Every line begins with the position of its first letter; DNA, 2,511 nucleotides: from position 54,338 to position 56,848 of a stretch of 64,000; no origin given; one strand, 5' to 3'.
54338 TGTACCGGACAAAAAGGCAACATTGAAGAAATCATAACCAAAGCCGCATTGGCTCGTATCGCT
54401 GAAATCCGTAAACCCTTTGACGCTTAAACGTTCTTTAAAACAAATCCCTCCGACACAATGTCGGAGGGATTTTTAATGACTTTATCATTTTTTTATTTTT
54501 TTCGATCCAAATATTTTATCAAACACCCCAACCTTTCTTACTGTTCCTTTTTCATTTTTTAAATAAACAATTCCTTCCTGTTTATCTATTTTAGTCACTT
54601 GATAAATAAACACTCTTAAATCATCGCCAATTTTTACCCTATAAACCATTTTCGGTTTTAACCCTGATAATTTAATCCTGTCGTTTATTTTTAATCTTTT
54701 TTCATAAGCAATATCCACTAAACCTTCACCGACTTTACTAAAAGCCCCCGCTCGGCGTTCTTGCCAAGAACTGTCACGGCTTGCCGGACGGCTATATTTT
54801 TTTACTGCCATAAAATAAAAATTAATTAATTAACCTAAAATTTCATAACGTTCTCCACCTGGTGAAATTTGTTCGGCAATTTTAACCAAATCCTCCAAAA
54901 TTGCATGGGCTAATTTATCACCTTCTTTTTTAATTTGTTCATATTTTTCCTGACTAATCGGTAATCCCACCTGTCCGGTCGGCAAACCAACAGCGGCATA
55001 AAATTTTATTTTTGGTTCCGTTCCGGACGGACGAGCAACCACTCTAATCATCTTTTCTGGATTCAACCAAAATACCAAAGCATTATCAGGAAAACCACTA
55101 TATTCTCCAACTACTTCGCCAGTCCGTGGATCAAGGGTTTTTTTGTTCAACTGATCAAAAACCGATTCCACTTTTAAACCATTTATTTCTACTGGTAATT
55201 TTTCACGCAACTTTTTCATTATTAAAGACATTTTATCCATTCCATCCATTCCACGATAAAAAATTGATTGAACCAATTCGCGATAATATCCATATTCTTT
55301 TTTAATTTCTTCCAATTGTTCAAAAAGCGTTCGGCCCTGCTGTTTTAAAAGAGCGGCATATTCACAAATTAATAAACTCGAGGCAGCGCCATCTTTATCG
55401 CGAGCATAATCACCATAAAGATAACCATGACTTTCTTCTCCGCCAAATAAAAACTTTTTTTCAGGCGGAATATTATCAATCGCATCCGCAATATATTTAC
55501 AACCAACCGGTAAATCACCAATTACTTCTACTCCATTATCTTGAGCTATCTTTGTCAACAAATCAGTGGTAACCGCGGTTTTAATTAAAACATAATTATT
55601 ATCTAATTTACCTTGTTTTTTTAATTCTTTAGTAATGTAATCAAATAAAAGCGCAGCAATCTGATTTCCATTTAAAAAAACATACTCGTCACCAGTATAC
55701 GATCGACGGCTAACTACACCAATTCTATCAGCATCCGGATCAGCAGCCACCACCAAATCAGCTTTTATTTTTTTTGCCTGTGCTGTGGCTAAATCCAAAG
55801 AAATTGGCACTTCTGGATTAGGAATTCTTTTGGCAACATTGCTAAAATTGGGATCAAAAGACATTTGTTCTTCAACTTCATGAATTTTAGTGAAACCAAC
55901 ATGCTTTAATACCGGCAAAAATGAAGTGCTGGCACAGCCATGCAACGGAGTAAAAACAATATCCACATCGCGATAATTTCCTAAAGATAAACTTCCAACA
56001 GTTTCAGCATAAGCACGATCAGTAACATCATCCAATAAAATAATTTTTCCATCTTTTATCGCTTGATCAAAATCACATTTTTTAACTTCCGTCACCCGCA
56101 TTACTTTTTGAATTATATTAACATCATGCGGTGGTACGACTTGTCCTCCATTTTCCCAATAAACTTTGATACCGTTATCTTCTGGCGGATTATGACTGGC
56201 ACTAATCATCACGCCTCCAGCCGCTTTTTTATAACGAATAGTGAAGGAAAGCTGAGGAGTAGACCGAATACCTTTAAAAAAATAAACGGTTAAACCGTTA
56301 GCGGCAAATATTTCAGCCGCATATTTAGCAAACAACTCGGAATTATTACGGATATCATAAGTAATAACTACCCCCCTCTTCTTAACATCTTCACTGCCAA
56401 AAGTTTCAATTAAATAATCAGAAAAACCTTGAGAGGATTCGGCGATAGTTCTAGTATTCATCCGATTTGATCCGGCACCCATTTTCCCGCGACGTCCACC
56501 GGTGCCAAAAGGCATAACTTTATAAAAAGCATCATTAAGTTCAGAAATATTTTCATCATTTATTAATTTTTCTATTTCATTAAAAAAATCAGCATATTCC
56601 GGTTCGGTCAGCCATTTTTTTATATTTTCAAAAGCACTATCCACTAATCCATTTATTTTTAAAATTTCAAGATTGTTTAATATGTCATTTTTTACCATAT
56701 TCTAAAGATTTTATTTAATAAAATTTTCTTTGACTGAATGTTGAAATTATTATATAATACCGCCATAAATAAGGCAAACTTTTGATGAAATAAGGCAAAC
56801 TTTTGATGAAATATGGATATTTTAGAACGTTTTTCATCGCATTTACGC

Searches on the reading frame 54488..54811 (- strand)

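Call 3: search_protein_families(library=pfam, proteins=[window:54488-54811:-], max_evalue=10)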
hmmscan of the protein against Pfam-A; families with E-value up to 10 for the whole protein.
window:54488-54811:- (108 aa): 4 families
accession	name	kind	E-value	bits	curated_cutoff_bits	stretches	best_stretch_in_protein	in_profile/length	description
PF17621.7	DUF5508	-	0.044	13.4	27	1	40-83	100-143/263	Family of unknown function (DUF5508)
PF16874.11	Glyco_hydro_36C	-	0.098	13.5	27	1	44-73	30-46/77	Glycosyl hydrolase family 36 C-terminal domain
PF13509.12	S1_2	-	0.14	12.7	21.8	1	59-71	38-50/61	S1 domain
PF12707.14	DUF3804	-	0.18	12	22.5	1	44-90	75-121/128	Protein of unknown function (DUF3804)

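Call 9: search_protein_families(library=ncbifam, proteins=[window:54488-54811:-], max_evalue=10)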
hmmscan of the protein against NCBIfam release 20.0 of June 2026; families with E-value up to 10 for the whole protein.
window:54488-54811:- (108 aa): 0 families

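Call 10: search_protein_families(library=phrogs, proteins=[window:54488-54811:-], max_evalue=1)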
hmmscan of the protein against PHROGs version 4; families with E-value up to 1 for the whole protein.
window:54488-54811:- (108 aa): 1 family
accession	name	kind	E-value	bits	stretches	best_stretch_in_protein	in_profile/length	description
phrog_8039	-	unknown function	0.29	11.9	1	70-108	12-49/72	-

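Call 70: search_protein_families(library=padloc, proteins=[window:54488-54811:-], max_evalue=0.1)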
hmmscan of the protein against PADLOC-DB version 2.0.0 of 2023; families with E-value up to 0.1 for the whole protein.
window:54488-54811:- (108 aa): 0 families

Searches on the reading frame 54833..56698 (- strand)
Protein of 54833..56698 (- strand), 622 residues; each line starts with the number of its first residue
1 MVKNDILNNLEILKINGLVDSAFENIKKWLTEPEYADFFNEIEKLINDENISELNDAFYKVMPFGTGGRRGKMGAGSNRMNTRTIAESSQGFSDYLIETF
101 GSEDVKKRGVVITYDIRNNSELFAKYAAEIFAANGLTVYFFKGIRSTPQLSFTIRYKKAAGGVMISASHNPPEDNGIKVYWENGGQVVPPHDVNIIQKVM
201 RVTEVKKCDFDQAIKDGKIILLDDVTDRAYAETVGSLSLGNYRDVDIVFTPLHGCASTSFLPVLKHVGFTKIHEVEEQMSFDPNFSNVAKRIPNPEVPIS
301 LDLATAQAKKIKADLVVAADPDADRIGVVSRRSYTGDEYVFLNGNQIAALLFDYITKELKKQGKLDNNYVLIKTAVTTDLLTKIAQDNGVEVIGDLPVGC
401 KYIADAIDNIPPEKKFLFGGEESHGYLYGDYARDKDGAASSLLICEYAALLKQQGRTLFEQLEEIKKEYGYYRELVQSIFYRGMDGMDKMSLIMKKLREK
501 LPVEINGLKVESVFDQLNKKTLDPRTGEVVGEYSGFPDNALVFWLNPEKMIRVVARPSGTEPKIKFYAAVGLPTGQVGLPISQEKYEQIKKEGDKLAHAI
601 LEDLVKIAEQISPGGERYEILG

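Call 78: list_cluster_members(proteins=[window:54833-56698:-, window:56813-59338:+, window:52053-52949:+, window:50054-51364:-, window:53424-53726:-, window:54488-54811:-])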
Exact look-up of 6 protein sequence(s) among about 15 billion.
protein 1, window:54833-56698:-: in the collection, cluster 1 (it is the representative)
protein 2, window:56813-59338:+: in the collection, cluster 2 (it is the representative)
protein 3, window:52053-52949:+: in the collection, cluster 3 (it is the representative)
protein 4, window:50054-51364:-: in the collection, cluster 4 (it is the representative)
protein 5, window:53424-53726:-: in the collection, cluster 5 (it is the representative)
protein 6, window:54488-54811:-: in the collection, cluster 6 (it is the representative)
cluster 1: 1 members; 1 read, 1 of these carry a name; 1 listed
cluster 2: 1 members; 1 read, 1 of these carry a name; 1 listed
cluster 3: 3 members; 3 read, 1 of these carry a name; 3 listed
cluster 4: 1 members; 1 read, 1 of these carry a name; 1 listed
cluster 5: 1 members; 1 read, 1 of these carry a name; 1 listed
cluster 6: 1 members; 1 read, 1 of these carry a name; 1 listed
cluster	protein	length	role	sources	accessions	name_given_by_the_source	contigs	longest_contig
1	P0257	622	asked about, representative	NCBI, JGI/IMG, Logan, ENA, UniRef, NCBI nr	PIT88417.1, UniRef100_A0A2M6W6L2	MAG: phospho-sugar mutase [Candidatus Magasanikbacteria bacterium ... | Phospho-sugar mutase n=1 Tax=Candidatus Magasanikbacteria bacterium ...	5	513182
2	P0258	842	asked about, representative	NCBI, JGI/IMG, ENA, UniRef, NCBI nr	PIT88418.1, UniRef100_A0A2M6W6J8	MAG: ATP-dependent Clp protease ATP-binding subunit ClpC [Candidatus Magasanikbacteria ... | ATP-dependent Clp protease ATP-binding subunit ClpC n=1 Tax=Candidatus Magasanikbacteria ...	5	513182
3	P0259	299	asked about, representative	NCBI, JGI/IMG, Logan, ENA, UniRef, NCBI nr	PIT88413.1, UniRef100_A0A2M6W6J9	MAG: zinc metalloprotease HtpX [Candidatus Magasanikbacteria bacterium ... | Protease HtpX homolog n=1 Tax=Candidatus Magasanikbacteria bacterium ...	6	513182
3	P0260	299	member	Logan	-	-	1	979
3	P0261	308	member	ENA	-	-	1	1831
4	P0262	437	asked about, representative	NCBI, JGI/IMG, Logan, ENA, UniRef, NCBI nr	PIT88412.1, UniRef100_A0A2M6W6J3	MAG: hypothetical protein COU29_01325 [Candidatus Magasanikbacteria bacterium ... | Peptidase M50 domain-containing protein n=1 Tax=Candidatus Magasanikbacteria bacterium ...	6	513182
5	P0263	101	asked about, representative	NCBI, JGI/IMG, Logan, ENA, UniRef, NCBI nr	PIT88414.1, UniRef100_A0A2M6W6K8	MAG: hypothetical protein COU29_01340 [Candidatus Magasanikbacteria bacterium ... | Uncharacterized protein n=1 Tax=Candidatus Magasanikbacteria bacterium ...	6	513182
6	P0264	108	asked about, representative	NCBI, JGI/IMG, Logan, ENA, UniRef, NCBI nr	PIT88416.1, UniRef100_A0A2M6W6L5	MAG: hypothetical protein COU29_01350 [Candidatus Magasanikbacteria bacterium ... | Uncharacterized protein n=1 Tax=Candidatus Magasanikbacteria bacterium ...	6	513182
